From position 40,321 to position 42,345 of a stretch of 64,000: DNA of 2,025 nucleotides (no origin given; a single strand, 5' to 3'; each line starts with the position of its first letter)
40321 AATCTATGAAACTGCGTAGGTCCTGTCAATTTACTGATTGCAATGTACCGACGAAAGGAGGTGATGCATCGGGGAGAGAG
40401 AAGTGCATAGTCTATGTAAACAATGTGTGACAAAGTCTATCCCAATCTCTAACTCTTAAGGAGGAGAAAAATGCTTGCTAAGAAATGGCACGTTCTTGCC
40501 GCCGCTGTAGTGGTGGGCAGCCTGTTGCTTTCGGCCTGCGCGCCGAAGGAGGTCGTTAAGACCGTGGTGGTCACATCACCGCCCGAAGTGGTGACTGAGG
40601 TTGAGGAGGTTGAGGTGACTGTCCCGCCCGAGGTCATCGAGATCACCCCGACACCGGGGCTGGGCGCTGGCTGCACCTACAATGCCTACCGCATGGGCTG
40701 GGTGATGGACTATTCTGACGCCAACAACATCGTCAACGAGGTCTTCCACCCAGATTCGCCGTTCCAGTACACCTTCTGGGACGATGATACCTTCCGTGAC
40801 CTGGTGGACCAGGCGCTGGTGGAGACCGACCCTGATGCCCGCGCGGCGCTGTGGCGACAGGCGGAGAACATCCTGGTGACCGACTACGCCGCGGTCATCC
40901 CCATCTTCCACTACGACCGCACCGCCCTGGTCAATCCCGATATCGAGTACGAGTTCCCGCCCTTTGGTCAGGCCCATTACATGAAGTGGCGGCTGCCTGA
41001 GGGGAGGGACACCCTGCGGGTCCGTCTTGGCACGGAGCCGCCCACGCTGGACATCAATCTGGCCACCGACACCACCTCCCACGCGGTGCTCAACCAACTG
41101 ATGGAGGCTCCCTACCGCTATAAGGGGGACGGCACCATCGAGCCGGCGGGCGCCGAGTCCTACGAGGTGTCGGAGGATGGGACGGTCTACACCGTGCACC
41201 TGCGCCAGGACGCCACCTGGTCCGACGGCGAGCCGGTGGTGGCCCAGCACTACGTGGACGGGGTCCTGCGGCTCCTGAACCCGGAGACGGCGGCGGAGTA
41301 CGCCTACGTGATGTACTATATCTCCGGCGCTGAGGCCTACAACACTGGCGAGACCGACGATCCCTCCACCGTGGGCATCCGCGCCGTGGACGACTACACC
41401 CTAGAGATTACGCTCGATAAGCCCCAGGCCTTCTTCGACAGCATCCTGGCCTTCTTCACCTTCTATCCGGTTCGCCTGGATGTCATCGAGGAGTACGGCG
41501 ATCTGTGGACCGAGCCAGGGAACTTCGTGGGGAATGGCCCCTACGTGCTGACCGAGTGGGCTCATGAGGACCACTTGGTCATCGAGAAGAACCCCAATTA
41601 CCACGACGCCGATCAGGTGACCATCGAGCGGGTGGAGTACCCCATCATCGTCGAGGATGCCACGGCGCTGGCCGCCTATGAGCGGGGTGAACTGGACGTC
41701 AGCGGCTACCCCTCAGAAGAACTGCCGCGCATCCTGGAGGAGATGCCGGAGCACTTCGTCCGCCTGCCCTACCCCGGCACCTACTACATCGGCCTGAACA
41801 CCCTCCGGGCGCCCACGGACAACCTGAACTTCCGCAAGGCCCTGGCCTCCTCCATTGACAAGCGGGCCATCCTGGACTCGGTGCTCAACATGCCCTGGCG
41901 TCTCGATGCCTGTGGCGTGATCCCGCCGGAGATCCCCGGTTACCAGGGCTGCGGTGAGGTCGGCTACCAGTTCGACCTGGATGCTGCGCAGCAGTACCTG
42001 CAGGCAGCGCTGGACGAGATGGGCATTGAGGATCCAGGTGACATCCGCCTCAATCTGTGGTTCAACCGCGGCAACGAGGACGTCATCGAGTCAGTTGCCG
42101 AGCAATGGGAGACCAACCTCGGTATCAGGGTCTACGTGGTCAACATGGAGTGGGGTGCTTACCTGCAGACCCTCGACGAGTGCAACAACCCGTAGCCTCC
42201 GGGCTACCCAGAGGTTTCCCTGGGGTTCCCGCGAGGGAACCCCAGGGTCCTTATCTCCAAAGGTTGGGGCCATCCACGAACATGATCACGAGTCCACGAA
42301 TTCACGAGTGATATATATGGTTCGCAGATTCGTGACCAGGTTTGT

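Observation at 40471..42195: Circularly permuted family-5 solute-binding protein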

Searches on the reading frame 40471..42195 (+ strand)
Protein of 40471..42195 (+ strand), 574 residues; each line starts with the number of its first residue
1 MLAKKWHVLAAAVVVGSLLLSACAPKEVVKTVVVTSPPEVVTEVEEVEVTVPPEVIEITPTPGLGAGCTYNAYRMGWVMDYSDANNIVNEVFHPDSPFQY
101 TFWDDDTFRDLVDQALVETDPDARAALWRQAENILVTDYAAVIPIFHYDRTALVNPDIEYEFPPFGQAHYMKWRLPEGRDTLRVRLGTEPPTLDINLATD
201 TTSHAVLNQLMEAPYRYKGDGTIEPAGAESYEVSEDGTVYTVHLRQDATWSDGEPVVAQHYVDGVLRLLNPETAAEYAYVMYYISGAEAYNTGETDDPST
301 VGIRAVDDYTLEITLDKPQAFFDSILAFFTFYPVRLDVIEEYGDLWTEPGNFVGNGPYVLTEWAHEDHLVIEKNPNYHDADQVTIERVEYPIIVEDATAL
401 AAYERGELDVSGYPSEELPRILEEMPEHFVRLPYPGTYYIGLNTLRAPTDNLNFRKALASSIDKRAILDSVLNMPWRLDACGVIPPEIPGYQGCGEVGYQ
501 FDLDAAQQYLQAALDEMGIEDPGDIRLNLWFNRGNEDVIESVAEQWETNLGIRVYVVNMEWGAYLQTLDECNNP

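Call 3: search_protein_families(library=pfam, proteins=[window:40471-42195:+], max_evalue=1)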
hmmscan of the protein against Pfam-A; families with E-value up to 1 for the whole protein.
window:40471-42195:+ (574 aa): 2 families
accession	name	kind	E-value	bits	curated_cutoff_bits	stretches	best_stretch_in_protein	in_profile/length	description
PF00496.27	SBP_bac_5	-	3.8e-69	234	32.4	1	223-567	2-333/368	Bacterial extracellular solute-binding proteins, family 5 Middle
PF23793.1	LysC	-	0.4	11.1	27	1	18-45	1-29/69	Rz1-like lysis system protein LysC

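Call 4: search_protein_families(library=ncbifam, proteins=[window:40471-42195:+], max_evalue=0.01)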
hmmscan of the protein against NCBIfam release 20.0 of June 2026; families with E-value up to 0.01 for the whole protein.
window:40471-42195:+ (574 aa): 11 families
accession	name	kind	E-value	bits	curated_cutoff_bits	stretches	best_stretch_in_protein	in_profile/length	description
NF011684.0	PRK15104.1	equivalog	9.5e-74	249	947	2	184-569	43-431/543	oligopeptide ABC transporter substrate-binding protein OppA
NF007287.0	PRK09755.1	equivalog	4.2e-68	230.5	1098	2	184-567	37-421/535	ABC transporter substrate-binding protein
NF043070.1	DppA_dipep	equivalog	5.8e-33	114.2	1005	2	198-568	52-421/535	dipeptide ABC transporter periplasmic-binding protein DppA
TIGR02294.1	nickel_nikA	equivalog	2.6e-25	88.9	393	1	212-520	37-332/501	nickel ABC transporter substrate-binding protein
NF045467.1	Opp4A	equivalog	2.6e-24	85.4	650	1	192-513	48-378/556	oligopeptide ABC transporter substrate-binding protein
NF011942.0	PRK15413.1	equivalog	1.1e-23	83.7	594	1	184-562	32-386/512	glutathione ABC transporter substrate-binding protein GsiB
NF011689.0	PRK15109.1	equivalog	4.3e-17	62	560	1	197-474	56-334/547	ABC transporter substrate-binding protein SapA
NF043077.1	MMSYN1_0169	equivalog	5.2e-14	51.7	650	1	304-393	261-358/896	oligopeptide ABC transporter substrate-binding protein OppA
NF047575.1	opine_bind_CntA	exception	7.5e-13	47.9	800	1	221-259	75-113/535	staphylopine-dependent metal ABC transporter substrate-binding lipoprotein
TIGR04028.1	SBP_KPN_01854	hypoth_equivalog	2.2e-12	46.3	468.5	2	222-263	43-85/509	TIGR04028 family ABC transporter substrate-binding protein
NF045468.1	Opp5A_nikA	equivalog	1e-08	34.2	600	1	352-474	158-280/488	nickel ABC transporter substrate-binding protein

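Call 5: search_solved_structures(query=window:40471-42195:+, max_evalue=0.001, show_alignments=3)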
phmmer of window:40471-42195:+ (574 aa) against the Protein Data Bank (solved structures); distinct sequences matched with E-value up to 0.001: 92 (the best 60 are shown).
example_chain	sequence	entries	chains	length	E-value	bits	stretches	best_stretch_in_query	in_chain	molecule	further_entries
8are_A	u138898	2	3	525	3.7e-82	280.1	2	177-568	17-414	Oligopeptide-binding protein OppA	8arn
2z23_A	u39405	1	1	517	3.4e-67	230.7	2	185-568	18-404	Periplasmic oligopeptide-binding protein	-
8ay0_A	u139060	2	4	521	2.5e-63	218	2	177-566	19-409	Dipeptide-binding protein DppE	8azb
9rd1_A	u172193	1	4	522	3.4e-62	214.2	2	181-568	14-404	Periplasmic oligopeptide-binding protein OppA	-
3tcf_A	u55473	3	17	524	3.5e-62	214.2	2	181-568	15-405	Periplasmic oligopeptide-binding protein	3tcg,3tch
6npo_A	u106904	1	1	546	4.2e-59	204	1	188-552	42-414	Oligopeptide ABC transporter, oligopeptide-binding protein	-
1b05_A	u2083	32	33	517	4.7e-59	203.8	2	181-568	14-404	PERIPLASMIC OLIGOPEPTIDE-BINDING PROTEIN | PROTEIN (OLIGO-PEPTIDE BINDING PROTEIN) | PERIPLASMIC OLIGO-PEPTIDE BINDING PROTEIN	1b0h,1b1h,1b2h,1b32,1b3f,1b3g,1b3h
4toz_A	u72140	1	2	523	4.1e-57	197.4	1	185-568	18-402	Periplasmic murein peptide-binding protein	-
3o9p_A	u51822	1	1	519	7.3e-57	196.6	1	185-568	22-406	Periplasmic murein peptide-binding protein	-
6dqq_A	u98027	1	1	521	1.4e-55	192.4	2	182-566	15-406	Periplasmic oligopeptide-binding protein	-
6dqr_A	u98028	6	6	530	1.5e-55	192.3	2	182-566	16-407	Periplasmic oligopeptide-binding protein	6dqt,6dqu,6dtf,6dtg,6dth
4gl8_A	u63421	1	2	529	2.2e-55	191.7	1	182-567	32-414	Oligopeptide ABC transporter OppAIV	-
3zs6_A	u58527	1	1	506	1.1e-51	179.4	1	191-564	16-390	PERIPLASMIC OLIGOPEPTIDE-BINDING PROTEIN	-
5kzt_A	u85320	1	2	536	3e-49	171.4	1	182-521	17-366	Peptide/nickel transport system substrate-binding protein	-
9pv8_A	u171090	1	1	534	2.7e-44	155.1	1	181-564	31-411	Oligopeptide-binding protein OppA3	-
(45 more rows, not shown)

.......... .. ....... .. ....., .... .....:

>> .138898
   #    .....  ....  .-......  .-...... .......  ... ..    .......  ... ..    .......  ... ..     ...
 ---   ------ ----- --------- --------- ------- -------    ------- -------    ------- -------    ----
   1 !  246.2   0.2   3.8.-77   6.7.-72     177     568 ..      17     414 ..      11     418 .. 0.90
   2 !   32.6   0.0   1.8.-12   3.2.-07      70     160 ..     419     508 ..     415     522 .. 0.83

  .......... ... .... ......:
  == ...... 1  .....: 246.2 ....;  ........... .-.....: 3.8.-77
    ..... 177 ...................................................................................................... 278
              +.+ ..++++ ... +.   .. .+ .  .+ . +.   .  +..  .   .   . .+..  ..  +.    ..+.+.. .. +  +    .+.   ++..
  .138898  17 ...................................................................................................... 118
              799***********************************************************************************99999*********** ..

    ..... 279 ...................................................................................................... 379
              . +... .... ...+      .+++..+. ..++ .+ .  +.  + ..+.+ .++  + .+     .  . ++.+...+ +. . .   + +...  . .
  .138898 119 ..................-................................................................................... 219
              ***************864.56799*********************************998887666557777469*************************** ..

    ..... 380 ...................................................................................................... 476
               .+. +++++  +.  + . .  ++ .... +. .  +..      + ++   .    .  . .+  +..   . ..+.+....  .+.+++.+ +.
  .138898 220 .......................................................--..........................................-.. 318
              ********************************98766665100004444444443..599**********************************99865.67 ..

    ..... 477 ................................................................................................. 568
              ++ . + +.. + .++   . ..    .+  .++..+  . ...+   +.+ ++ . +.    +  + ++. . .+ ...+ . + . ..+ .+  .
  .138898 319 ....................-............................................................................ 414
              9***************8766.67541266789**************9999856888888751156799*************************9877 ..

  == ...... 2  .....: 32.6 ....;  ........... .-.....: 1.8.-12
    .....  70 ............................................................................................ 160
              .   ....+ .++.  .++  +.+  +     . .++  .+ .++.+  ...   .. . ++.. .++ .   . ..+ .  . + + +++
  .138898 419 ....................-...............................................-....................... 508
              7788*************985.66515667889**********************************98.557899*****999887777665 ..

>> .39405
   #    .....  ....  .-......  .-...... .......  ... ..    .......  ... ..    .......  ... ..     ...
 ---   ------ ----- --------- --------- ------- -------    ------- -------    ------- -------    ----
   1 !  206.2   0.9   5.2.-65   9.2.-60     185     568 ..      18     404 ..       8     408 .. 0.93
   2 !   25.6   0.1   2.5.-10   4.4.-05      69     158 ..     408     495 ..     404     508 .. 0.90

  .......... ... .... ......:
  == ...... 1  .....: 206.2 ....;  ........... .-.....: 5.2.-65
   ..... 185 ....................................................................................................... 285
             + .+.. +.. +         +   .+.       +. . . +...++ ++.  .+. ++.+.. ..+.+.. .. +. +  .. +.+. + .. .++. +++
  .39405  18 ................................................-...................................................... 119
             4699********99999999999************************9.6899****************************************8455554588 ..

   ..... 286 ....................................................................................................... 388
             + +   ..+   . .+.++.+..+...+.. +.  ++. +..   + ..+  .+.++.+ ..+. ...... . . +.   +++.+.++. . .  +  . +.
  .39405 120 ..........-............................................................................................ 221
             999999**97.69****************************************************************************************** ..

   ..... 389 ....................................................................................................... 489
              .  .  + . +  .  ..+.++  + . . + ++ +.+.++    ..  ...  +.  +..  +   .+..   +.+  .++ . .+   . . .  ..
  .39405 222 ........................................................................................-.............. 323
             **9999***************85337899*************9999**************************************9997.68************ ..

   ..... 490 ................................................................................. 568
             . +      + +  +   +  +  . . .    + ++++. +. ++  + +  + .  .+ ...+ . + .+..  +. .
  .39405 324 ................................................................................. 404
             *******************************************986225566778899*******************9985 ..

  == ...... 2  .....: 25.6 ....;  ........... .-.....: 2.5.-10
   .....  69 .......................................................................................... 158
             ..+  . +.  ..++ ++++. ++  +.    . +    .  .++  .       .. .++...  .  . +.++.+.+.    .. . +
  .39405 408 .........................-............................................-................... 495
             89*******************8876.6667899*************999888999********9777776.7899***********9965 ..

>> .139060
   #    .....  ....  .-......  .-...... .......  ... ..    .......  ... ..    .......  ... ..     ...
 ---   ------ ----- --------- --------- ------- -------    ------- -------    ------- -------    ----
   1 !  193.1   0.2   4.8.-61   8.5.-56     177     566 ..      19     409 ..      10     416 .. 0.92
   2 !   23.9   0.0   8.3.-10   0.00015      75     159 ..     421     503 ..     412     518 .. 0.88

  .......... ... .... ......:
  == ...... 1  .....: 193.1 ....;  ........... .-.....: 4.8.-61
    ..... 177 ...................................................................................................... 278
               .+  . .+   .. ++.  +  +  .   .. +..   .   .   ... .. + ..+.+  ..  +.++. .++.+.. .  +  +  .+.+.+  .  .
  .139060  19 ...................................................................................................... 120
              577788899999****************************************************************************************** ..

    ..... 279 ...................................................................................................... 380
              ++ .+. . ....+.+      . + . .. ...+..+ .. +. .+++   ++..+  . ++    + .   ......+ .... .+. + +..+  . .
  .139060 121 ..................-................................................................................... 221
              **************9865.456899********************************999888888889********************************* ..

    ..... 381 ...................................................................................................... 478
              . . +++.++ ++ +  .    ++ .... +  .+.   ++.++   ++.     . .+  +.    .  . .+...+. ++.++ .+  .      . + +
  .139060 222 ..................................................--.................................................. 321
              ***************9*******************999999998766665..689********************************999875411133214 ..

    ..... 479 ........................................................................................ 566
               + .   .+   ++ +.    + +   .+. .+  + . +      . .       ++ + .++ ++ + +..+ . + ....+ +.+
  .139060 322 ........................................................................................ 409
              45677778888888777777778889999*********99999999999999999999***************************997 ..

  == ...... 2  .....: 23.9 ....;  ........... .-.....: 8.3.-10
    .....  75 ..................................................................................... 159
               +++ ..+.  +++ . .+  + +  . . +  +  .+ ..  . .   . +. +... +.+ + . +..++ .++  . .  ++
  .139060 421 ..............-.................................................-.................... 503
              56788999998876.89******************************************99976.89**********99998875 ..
